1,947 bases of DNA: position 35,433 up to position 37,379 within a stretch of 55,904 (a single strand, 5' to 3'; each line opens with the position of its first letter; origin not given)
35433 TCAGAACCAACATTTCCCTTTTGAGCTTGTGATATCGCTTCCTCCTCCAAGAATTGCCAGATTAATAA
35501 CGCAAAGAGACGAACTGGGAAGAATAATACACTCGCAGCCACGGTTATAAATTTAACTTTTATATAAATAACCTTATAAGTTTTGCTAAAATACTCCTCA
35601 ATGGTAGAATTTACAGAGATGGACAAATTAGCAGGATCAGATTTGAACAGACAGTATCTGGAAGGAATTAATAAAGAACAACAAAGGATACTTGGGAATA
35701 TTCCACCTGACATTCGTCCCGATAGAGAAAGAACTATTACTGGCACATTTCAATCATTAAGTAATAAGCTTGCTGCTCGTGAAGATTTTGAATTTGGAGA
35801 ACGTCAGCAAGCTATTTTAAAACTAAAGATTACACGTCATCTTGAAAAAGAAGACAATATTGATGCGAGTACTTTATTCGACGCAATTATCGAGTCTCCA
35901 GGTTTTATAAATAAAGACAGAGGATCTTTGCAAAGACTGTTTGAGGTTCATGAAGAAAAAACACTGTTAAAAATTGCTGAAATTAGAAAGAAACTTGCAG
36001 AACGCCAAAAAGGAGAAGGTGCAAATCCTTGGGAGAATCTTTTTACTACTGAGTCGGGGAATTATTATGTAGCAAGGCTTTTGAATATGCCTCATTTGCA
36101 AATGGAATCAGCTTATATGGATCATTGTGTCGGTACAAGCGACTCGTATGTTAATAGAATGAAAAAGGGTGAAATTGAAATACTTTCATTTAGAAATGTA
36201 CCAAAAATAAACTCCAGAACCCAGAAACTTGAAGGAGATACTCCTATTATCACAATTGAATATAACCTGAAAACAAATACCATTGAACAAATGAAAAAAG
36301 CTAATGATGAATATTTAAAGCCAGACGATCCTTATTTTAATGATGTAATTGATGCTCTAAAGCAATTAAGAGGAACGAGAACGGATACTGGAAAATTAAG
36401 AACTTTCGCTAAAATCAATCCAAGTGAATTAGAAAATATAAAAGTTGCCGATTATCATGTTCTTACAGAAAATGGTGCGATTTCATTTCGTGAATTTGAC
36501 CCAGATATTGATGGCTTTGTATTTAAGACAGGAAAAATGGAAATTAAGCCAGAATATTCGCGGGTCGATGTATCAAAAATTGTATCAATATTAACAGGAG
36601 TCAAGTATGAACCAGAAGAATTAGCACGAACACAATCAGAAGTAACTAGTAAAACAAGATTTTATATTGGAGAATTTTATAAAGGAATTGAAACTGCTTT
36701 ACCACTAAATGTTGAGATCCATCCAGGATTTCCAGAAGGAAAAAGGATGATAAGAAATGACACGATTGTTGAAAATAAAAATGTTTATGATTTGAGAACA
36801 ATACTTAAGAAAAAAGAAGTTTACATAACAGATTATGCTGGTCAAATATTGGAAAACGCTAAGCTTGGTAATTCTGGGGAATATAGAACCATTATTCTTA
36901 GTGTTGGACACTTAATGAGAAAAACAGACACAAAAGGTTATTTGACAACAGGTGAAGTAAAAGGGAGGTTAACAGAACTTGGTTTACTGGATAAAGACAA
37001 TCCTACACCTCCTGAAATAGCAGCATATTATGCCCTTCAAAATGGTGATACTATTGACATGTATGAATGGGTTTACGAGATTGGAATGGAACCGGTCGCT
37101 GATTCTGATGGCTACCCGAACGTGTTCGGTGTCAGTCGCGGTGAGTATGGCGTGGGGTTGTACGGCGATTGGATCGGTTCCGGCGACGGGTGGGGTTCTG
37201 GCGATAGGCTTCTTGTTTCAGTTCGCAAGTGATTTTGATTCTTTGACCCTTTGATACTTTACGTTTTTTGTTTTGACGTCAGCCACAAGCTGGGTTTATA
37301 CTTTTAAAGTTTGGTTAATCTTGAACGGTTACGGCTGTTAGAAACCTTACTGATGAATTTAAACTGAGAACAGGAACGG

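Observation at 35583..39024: Complete diversity-generating retroelement: VR/TR pair with exclusively adenine-specific differences, plus RT and Avd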

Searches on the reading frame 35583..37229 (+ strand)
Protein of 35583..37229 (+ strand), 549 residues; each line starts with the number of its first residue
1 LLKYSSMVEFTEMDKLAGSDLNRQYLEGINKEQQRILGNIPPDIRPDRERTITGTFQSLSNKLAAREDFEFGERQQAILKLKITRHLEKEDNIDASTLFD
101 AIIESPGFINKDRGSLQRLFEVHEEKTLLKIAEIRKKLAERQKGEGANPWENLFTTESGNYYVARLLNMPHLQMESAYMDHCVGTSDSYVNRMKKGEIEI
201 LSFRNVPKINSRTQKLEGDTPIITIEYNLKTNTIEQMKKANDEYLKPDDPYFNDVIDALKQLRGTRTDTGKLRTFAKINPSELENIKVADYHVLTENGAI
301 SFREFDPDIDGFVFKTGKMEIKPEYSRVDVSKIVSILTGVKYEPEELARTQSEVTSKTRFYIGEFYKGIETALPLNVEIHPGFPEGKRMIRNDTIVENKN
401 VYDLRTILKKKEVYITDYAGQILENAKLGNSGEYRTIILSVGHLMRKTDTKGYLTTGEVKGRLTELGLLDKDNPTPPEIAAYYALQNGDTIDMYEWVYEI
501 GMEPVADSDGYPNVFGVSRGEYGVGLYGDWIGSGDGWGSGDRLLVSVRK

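Call 5: search_protein_families(library=pfam, proteins=[window:35583-37229:+], max_evalue=0.01)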
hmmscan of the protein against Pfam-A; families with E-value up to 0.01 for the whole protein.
window:35583-37229:+ (549 aa): 1 family
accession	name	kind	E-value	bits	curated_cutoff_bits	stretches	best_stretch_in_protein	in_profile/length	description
PF14284.11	PcfJ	-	1.8e-07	31.5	25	1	118-242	26-135/147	PcfJ-like protein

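Call 6: search_protein_families(library=ncbifam, proteins=[window:35583-37229:+], max_evalue=0.01)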
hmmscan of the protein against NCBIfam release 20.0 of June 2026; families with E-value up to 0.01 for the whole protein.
window:35583-37229:+ (549 aa): 0 families

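Call 12: find_homologous_proteins(query=window:35583-37229:+)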
Query window:35583-37229:+ (549 aa): 214 proteins with E <= 0.001 among 8000 candidates; the best 120 are listed.
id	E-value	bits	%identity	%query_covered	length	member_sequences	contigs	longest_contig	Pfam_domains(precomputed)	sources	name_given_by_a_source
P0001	0.0e+0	1164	97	99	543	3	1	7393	-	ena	-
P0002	2.0e-185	636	67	80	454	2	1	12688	-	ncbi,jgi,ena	-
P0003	1.4e-160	554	52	95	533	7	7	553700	-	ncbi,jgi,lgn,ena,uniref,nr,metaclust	ncbi:MAG: hypothetical protein UU16_C0013G0007 [Candidatus Woesebacteria bacterium GW2011_GWA2_40_7]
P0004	3.0e-155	536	52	95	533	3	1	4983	-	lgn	-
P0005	2.7e-154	533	51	98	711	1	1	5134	-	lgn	-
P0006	2.8e-153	530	50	95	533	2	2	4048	-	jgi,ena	-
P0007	1.1e-150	521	51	96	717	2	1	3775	-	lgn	-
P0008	3.4e-150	520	49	96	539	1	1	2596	-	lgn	-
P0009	1.2e-148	514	49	96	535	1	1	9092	-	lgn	-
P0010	2.9e-148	513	50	96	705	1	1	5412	PF14284.12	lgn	-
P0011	1.2e-147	511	49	96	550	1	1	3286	PF14284.12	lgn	-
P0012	8.6e-146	505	49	98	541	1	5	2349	-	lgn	-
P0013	4.0e-145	503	48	97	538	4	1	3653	-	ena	-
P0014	5.5e-144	499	50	95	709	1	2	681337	-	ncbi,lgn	-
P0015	3.1e-143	497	47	96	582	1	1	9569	PF14284.12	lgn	-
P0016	6.5e-143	496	47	96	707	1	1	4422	PF14284.12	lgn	-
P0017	9.4e-143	495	47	96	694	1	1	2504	PF14284.12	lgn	-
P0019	6.8e-141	489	47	96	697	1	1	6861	PF14284.12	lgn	-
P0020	2.6e-140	487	49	93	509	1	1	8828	PF14284.12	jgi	-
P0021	3.0e-140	487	48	98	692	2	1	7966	PF14284.12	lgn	-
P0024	6.8e-139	482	48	96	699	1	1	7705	PF14284.12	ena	-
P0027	2.0e-138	481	47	96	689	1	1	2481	PF14284.12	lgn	-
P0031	1.0e-136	475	45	96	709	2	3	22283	PF14284.12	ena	-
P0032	1.8e-136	474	45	100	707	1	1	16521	PF14284.12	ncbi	-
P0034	5.3e-136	473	50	95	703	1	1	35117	PF14284.12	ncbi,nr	ncbi:MAG: PcfJ domain-containing protein [Candidatus Shapirobacteria bacterium]|nr:PcfJ domain-conta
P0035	1.5e-135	471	47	97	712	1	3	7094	PF14284.12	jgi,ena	-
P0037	2.7e-135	470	46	97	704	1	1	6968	PF14284.12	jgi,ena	-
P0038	3.0e-135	470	48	93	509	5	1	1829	PF14284.12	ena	-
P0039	3.2e-135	470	46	97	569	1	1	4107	PF14284.12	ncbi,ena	-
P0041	4.9e-135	470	46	95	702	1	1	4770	PF14284.12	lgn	-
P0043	1.1e-134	468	47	98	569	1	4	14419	PF14284.12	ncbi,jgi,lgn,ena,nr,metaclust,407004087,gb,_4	ncbi:MAG: hypothetical protein ACD_7C00533G0005 [uncultured bacterium]|nr:MAG: hypothetical protein 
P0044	2.0e-133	464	49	91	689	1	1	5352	PF14284.12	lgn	-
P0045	2.2e-133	464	48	96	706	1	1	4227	PF14284.12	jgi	-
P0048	2.8e-133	464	47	98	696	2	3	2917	PF14284.12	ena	-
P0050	8.5e-133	462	47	96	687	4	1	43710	PF14284.12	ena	-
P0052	9.5e-133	462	46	100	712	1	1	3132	PF14284.12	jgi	jgi:hypothetical protein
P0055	1.4e-132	461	50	81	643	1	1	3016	PF14284.12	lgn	-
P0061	1.3e-131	458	44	100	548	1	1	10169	PF14284.12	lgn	-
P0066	6.6e-131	456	44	96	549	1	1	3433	PF14284.12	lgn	-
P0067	2.9e-130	454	45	98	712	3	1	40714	PF14284.12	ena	-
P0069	1.7e-129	451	45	98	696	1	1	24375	PF14284.12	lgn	-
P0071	6.3e-129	449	45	95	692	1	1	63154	PF14284.12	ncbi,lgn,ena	-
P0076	4.5e-128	447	44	99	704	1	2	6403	PF14284.12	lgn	-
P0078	2.9e-127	444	45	96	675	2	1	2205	PF14284.12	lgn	-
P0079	6.0e-127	443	47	95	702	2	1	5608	PF14284.12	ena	-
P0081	7.2e-127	443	44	96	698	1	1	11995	PF14284.12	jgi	-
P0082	7.3e-127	443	44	96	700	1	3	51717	PF14284.12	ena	-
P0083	9.4e-127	442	46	96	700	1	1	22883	PF14284.12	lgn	-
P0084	1.7e-126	441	46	96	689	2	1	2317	PF14284.12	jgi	-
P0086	1.3e-125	439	43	100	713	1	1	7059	PF14284.12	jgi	-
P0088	2.2e-124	434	47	89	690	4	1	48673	PF14284.12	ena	-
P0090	2.8e-124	434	43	98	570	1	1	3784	PF14284.12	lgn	-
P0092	3.9e-124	434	43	99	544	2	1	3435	PF14284.12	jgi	-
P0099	6.5e-122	426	45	96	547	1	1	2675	PF14284.12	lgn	-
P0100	2.6e-121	424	45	95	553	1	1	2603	PF14284.12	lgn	-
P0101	4.0e-121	424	45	91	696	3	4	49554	PF14284.12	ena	-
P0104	9.2e-121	422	57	64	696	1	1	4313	PF14284.12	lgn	-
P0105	1.2e-120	422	44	96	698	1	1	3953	PF14284.12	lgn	-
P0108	5.3e-120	420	43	96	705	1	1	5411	PF14284.12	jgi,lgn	jgi:hypothetical protein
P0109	1.6e-119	418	43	98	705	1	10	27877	PF14284.12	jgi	jgi:hypothetical protein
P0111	2.0e-119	418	44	96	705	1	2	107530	PF14284.12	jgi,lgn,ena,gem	-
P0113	7.8e-119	416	42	96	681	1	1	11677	PF14284.12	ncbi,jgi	jgi:hypothetical protein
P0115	1.8e-118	415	44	98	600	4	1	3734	PF14284.12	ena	-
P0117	1.0e-117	412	43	91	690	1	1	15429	PF14284.12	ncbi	-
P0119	3.9e-117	410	42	98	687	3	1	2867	PF14284.12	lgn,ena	-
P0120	9.2e-117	409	43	89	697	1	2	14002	PF14284.12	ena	-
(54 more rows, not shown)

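Call 14: search_solved_structures(query=window:35583-37229:+, max_evalue=1)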
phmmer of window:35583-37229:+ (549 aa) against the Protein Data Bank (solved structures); distinct sequences matched with E-value up to 1: 0.

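Call 17: find_encoding_contigs(protein=P0001, flank=6000, max_places=3)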
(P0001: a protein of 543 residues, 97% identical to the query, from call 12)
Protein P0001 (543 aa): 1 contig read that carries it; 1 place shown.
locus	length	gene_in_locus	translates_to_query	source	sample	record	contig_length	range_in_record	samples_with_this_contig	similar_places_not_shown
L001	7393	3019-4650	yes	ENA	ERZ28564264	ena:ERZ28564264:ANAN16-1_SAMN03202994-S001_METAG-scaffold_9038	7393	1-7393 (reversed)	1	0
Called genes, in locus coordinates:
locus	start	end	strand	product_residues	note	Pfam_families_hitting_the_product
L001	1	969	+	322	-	?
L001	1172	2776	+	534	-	-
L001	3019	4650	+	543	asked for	-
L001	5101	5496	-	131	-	PF22296:bAvd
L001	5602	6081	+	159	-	PF00078:RVT_1 (weak)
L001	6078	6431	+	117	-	PF00078:RVT_1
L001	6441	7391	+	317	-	?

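Call 18: find_encoding_contigs(protein=P0003, flank=6000, max_places=4)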
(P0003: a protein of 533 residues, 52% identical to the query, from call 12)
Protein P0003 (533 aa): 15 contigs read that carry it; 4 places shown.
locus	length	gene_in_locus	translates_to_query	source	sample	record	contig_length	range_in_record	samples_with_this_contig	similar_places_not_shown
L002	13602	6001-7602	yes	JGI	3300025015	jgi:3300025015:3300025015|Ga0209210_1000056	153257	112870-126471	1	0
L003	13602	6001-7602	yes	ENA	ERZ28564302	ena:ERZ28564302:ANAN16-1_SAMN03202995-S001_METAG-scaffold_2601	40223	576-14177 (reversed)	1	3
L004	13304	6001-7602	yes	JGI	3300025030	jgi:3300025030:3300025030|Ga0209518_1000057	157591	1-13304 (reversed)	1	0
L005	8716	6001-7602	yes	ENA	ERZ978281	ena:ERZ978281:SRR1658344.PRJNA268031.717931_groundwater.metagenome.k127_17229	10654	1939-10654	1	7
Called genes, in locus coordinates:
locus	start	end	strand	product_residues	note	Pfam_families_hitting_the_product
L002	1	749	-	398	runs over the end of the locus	PF09992:NAGPA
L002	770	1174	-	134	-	PF00856:SET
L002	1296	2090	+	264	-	-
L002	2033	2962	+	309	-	PF00561:Abhydrolase_1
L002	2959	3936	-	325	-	PF02618:YceG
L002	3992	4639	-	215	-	-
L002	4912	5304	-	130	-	-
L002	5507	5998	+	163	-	-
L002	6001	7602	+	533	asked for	-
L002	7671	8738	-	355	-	PF00078:RVT_1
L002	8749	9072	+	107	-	PF22296:bAvd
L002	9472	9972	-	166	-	-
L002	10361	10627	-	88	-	-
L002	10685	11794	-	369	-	PF01757:Acyl_transf_3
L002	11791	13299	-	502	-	-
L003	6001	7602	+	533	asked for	-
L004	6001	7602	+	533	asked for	-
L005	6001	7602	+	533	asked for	-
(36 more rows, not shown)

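Call 65: search_protein_families(library=pfam, proteins=[L001:5104-5496:-], max_evalue=0.01)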
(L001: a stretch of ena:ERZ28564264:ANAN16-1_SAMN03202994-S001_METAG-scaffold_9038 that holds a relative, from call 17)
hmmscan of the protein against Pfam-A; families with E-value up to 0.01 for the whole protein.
L001:5104-5496:- (131 aa): 1 family
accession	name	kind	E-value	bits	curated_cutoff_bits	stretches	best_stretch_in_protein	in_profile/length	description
PF22296.2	bAvd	-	2.8e-11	44.3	40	1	26-118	14-105/107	bAvd-like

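Call 66: search_solved_structures(query=L001:5104-5496:-, max_evalue=1, show_alignments=1)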
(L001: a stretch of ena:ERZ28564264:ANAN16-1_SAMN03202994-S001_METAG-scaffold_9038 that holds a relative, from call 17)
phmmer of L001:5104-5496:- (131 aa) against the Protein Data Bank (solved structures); distinct sequences matched with E-value up to 1: 2.
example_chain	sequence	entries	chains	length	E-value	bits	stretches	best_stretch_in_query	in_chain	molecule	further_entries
2bl8_A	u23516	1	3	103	0.057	16.7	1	46-114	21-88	ENTEROCINE A IMMUNITY PROTEIN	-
2bl7_A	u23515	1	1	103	0.078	16.3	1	46-114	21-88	ENTEROCINE A IMMUNITY PROTEIN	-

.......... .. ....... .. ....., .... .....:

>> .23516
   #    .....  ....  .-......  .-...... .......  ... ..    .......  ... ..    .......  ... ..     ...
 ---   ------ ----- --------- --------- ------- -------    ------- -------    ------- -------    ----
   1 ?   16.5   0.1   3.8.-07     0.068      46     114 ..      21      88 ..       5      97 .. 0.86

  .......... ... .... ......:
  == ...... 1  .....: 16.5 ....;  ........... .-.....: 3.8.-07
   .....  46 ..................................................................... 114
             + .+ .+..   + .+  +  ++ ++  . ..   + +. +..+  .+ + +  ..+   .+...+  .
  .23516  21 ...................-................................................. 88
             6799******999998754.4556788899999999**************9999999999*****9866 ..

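Call 71: predict_structure(alignment_id=A2)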
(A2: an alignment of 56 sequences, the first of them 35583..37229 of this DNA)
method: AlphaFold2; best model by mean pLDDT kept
length: 549 residues; sequences in the alignment: 56
mean_pLDDT: 87.3   pTM: 0.66
mean pLDDT of the five models: 87.3, 86.8, 85.8, 85.6, 85.5
residues with pLDDT >= 90: 339; 70-90: 167; 50-70: 23; < 50: 20
segments of 3 or more residues with pLDDT < 50: 1-17
pLDDT, mean of each block of 10 residues (from residue 1): 34 52 90 94 94 95 91 95 95 91 92 89 75 59 55 93 86 82 70 82 92 85 93 92 93 94 89 89 92 92 89 91 93 92 94 92 88 87 85 93 96 95 89 93 88 93 92 88 95 92 88 94 92 88 90
secondary structure, 60 per line:
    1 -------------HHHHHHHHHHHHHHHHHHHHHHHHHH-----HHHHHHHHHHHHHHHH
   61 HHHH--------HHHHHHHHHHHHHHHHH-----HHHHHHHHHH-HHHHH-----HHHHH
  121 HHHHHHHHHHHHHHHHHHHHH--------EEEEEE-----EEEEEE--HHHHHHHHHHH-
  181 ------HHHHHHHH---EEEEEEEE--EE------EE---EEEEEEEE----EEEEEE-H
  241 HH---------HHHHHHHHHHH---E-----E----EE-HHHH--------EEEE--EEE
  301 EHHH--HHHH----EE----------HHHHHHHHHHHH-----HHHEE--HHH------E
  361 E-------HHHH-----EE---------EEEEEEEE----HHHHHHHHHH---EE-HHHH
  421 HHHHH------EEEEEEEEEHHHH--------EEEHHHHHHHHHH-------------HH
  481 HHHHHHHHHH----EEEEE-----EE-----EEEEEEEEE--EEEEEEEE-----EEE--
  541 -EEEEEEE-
elements in order: H14-39 H45-64 H73-89 H95-104 H106-110 H116-141 E150-155 E161-166 H169-179 H187-194 E198-205 E221-228 E233-238 H252-262 H280-283 E292-295 E298-301 H307-310 H327-338 H369-372 E389-396 H401-410 H417-425 E432-440 H441-444 E453-455 H456-465 H479-490 E495-499 E512-520 E523-530 E536-538 E542-548

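Call 76: fold_search(model_id=the predicted structure, library=pdb)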
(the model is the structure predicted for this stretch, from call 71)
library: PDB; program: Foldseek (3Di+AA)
matches with E <= 10: 154; with E <= 0.001: 0
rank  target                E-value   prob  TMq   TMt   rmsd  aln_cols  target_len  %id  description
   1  3to6_A                2.4e-01  0.69  0.15  0.27   7.2       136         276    5  Crystal structure of yeast Esa1 HAT domain complexed with H4K16CoA bisubstrate inhibitor (released 2011-11-09)
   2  2z3k_A                2.4e-01  0.57  0.10  0.22   6.4       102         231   10  complex structure of LF-transferase and rAF (released 2007-10-23)
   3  2giv                  2.5e-01  0.84  0.15  0.29   4.3       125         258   10  Human MYST histone acetyltransferase 1 (released 2006-04-11)
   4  2ou2                  2.7e-01  0.30  0.16  0.30  11.1       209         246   10  Acetyltransferase domain of Human HIV-1 Tat interacting protein, 60kDa, isoform 3 (released 2007-02-27)
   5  7d0p_A                3.6e-01  0.28  0.16  0.28  10.7       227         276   12  Crystal structure of human HBO1-BRPF2 in complex with propionyl-coenzyme A (released 2021-07-07)
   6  5dgk_B                3.6e-01  0.15  0.09  0.10  15.2       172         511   14  SCCmec type IV Cch - active helicase (released 2016-08-24)
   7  5j8c                  3.8e-01  0.47  0.14  0.26   8.8       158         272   12  Human MOF C316S, E350Q crystal structure (released 2016-07-20)
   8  5j9q_A                5.0e-01  0.54  0.15  0.25   6.4       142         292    4  Crystal structure of the NuA4 core complex (released 2016-10-26)
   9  3qah                  5.0e-01  0.47  0.14  0.26   7.8       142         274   11  Crystal structure of apo-form human MOF catalytic domain (released 2011-07-06)
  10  5j9u_A                5.0e-01  0.47  0.15  0.25   9.6       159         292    6  Crystal structure of the NuA4 core complex (released 2016-10-26)
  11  4dnc_B                5.3e-01  0.51  0.14  0.26   7.2       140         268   11  Crystal structure of human MOF in complex with MSL1 (released 2012-07-25)
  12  1mjb                  5.3e-01  0.30  0.10  0.19   8.7       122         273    6  Crystal structure of yeast Esa1 histone acetyltransferase E338Q mutant complexed with acetyl coenzyme A (released 2002-10-30)
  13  2pq8                  5.6e-01  0.38  0.14  0.27   8.9       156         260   10  MYST histone acetyltransferase 1 (released 2007-05-15)
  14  5j9q_E                5.9e-01  0.51  0.15  0.25   6.4       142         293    4  Crystal structure of the NuA4 core complex (released 2016-10-26)
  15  4gsk_Z                5.9e-01  0.25  0.08  0.27  12.6       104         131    8  Crystal structure of an Atg7-Atg10 crosslinked complex (released 2012-11-14)
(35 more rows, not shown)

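Call 98: search_protein_families(library=pfam, proteins=[P0005, P0014, P0034], max_evalue=0.01)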
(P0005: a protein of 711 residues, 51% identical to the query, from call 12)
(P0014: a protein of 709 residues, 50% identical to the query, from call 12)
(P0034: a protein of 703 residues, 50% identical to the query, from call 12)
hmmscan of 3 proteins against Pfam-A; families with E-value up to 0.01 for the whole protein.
P0005 (711 aa): 1 family
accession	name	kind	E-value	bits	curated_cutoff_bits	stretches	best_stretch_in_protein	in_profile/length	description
PF14284.11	PcfJ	-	1e-06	29.1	25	1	284-406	25-132/147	PcfJ-like protein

P0014 (709 aa): 1 family
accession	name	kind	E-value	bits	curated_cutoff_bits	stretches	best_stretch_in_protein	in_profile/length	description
PF14284.11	PcfJ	-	1.4e-07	31.8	25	1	278-399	25-132/147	PcfJ-like protein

P0034 (703 aa): 1 family
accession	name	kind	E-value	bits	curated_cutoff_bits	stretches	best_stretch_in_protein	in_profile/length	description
PF14284.11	PcfJ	-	8e-07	29.4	25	1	272-396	25-134/147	PcfJ-like protein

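Call 99: search_protein_families(library=phrogs, proteins=[window:35583-37229:+, L001:5104-5496:-], max_evalue=0.001)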
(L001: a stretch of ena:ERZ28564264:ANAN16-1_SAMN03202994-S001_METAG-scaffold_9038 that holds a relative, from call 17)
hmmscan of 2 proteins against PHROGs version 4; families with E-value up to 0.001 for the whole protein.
window:35583-37229:+ (549 aa): 1 family
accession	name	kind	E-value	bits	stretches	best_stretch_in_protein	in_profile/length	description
phrog_8470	-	unknown function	4.7e-05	23.4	1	151-269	454-561/567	-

L001:5104-5496:- (131 aa): 1 family
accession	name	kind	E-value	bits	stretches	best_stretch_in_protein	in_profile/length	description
phrog_3206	-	DNA, RNA and nucleotide metabolism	1.2e-14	55.2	1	14-127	17-131/154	Avd protein of DGR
